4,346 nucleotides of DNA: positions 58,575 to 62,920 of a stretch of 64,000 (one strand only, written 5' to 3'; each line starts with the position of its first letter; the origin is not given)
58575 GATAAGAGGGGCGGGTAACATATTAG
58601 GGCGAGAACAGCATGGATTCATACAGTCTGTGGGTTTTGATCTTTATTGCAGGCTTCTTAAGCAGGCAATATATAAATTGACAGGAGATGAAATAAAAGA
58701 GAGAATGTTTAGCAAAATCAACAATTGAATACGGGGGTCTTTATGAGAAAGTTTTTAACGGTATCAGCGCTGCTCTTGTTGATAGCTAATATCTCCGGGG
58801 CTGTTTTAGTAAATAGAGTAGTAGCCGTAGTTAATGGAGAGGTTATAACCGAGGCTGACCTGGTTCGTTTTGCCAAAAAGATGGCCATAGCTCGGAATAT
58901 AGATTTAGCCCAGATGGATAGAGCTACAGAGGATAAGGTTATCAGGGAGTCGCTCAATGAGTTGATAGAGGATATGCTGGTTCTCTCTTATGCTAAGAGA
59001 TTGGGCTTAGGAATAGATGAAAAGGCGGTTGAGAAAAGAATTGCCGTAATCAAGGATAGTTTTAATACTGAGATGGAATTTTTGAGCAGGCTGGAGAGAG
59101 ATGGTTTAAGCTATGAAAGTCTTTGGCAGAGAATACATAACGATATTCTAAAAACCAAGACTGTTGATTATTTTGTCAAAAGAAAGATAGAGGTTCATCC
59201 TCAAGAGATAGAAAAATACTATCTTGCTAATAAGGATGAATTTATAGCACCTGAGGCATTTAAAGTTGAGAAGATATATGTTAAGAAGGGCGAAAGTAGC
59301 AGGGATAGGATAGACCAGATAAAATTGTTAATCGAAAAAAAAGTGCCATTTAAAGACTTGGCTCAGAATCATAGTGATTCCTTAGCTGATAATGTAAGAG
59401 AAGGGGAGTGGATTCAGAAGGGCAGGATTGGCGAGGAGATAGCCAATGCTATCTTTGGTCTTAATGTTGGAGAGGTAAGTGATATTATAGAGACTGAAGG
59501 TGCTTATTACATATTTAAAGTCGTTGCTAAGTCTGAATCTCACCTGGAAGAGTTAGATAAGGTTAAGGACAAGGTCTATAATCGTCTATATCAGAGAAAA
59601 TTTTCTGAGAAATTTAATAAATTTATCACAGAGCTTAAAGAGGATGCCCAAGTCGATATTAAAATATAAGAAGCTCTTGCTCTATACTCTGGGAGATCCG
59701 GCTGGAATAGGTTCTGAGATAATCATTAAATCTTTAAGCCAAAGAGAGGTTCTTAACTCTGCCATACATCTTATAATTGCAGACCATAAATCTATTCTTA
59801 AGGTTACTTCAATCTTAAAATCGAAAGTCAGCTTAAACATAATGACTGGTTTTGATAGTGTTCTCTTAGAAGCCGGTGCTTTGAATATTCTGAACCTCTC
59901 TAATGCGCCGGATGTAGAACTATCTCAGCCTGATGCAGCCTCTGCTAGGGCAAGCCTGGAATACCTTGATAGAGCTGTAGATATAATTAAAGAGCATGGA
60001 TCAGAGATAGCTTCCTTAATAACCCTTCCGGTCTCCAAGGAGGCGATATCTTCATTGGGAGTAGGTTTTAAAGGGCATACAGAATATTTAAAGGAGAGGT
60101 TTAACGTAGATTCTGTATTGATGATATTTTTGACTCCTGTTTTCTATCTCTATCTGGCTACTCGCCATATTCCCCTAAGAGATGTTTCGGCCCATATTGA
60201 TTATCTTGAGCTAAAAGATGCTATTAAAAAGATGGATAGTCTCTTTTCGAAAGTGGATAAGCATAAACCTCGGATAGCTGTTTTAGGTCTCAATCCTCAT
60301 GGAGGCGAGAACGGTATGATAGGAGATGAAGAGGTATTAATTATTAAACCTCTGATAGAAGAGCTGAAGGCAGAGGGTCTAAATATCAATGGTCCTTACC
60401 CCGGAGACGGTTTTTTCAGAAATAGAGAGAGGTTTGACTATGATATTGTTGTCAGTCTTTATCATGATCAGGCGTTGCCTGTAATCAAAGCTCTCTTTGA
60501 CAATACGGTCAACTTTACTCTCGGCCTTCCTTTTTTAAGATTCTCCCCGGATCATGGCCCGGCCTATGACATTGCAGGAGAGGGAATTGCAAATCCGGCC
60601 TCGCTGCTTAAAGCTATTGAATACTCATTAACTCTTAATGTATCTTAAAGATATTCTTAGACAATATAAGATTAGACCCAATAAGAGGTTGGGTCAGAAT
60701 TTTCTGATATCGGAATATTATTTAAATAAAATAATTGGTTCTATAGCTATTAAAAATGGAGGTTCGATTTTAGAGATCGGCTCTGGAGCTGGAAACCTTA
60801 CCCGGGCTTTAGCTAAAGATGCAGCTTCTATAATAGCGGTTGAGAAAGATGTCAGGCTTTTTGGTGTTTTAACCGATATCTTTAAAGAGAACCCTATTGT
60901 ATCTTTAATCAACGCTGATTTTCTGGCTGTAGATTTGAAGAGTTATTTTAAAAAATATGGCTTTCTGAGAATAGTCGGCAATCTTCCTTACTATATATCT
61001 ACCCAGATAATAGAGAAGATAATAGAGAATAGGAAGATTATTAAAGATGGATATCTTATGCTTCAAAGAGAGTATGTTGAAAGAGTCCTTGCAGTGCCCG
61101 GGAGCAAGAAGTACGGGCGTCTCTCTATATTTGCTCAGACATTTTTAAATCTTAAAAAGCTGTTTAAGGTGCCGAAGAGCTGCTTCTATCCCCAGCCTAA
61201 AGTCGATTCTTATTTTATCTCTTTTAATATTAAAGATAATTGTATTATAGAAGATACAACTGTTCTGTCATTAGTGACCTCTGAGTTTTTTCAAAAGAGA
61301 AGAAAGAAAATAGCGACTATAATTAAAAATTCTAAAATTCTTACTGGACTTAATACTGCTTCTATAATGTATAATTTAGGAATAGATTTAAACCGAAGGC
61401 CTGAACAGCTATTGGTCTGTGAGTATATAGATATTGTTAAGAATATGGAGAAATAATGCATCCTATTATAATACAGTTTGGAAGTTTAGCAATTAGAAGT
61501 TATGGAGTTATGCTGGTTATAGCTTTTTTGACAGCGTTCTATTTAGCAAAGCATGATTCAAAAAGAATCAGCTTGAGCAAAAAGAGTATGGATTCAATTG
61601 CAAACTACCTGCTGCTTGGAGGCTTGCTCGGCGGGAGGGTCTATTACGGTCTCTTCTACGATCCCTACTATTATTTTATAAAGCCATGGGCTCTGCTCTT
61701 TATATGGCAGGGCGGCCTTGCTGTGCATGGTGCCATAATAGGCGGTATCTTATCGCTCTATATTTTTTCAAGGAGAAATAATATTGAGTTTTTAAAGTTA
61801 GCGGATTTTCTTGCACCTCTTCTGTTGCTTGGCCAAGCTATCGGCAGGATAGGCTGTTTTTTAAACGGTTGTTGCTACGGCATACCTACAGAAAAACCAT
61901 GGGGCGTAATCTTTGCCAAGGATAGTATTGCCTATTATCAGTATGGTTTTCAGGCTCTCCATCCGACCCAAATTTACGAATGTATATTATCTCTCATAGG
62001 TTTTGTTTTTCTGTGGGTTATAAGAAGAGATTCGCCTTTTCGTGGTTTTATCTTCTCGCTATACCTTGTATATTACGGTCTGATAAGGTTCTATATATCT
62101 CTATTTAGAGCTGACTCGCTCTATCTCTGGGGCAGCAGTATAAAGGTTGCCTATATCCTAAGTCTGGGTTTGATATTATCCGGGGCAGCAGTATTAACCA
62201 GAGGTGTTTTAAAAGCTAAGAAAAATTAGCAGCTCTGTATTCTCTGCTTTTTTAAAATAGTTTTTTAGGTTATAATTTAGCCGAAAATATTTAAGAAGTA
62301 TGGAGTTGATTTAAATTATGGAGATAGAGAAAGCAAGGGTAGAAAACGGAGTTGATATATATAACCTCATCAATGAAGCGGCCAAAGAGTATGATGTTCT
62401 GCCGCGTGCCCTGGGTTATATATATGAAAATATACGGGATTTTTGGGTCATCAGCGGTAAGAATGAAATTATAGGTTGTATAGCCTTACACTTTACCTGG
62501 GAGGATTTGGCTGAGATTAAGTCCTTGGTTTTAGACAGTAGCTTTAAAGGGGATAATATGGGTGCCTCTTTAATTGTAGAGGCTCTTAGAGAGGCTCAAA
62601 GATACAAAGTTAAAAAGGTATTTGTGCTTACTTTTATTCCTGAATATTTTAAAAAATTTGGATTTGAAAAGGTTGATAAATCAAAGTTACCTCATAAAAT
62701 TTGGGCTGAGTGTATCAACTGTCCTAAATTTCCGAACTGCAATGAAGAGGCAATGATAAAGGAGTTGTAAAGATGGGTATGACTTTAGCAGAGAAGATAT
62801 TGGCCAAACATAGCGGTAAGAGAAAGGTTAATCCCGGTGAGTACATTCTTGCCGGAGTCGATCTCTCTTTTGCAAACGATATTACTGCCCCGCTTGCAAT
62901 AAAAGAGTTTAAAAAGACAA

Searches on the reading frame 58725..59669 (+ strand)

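Call 20: search_protein_families(library=pfam, proteins=[window:58725-59669:+], max_evalue=0.01)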
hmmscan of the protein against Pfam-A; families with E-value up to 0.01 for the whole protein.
window:58725-59669:+ (314 aa): 6 families
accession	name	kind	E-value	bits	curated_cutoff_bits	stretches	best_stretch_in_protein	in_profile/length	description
PF13145.12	Rotamase_2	-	1.2e-16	62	27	1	158-282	2-121/121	PPIC-type PPIASE domain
PF09312.16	SurA_N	-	2.2e-13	50.8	30.8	1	29-144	1-115/118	SurA N-terminal domain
PF13624.11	SurA_N_3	-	2.6e-11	44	27.2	1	30-145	37-160/162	SurA-like N-terminal domain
PF00639.27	Rotamase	-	1.7e-09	38.9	21.7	1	188-266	14-95/97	PPIC-type PPIASE domain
PF13616.12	Rotamase_3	-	4.2e-08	34.2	22.5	1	175-269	12-115/116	PPIC-type PPIASE domain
PF13623.11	SurA_N_2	-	1.3e-05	25.6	28.5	1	29-108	39-121/145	SurA-like N-terminal domain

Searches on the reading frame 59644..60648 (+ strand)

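Call 20: search_protein_families(library=pfam, proteins=[window:59644-60648:+], max_evalue=0.01)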
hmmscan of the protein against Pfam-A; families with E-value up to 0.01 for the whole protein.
window:59644-60648:+ (334 aa): 1 family
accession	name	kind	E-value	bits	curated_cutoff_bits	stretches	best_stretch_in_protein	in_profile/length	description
PF04166.17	PdxA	-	1.2e-84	284.6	27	1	42-327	5-285/286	Pyridoxal phosphate biosynthetic protein PdxA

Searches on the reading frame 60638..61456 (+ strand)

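Call 20: search_protein_families(library=pfam, proteins=[window:60638-61456:+], max_evalue=0.01)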
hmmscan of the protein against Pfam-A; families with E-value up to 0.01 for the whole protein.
window:60638-61456:+ (272 aa): 3 families
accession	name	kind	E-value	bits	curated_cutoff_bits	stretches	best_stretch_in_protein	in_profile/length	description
PF00398.26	RrnaAD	-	5.2e-58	196.7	24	1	15-271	5-262/263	Ribosomal RNA adenine dimethylase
PF13649.12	Methyltransf_25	-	0.0022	19.1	27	1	44-101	1-61/97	Methyltransferase domain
PF05175.20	MTS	-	0.0039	17.3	23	0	40-130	31-120/170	Methyltransferase small domain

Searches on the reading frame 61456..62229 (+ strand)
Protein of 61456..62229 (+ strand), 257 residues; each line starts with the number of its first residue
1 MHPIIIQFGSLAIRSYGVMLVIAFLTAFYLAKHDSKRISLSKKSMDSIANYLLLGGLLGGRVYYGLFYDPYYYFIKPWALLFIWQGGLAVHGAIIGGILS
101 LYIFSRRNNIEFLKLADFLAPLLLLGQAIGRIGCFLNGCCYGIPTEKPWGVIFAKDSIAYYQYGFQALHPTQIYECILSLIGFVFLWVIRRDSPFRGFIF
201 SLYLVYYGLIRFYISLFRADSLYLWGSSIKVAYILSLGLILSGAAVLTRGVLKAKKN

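Call 20: search_protein_families(library=pfam, proteins=[window:61456-62229:+], max_evalue=0.01)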
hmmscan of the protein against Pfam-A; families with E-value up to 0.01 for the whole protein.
window:61456-62229:+ (257 aa): 1 family
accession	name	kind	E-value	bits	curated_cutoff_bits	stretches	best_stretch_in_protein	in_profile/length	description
PF01790.23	LGT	-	1e-67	228.4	24.9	1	3-247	1-238/240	Prolipoprotein diacylglyceryl transferase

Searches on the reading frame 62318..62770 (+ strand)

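Call 20: search_protein_families(library=pfam, proteins=[window:62318-62770:+], max_evalue=0.01)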
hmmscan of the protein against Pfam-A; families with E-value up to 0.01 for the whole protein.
window:62318-62770:+ (150 aa): 3 families
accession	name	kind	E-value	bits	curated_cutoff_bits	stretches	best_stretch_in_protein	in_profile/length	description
PF00583.31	Acetyltransf_1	-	2.7e-07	31.3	20.7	1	38-116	31-116/116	Acetyltransferase (GNAT) family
PF13508.13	Acetyltransf_7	-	5e-07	30.5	27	1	40-118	3-84/84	Acetyltransferase (GNAT) domain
PF13673.13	Acetyltransf_10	-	3.2e-05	24.4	23.6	1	40-123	31-114/128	Acetyltransferase (GNAT) domain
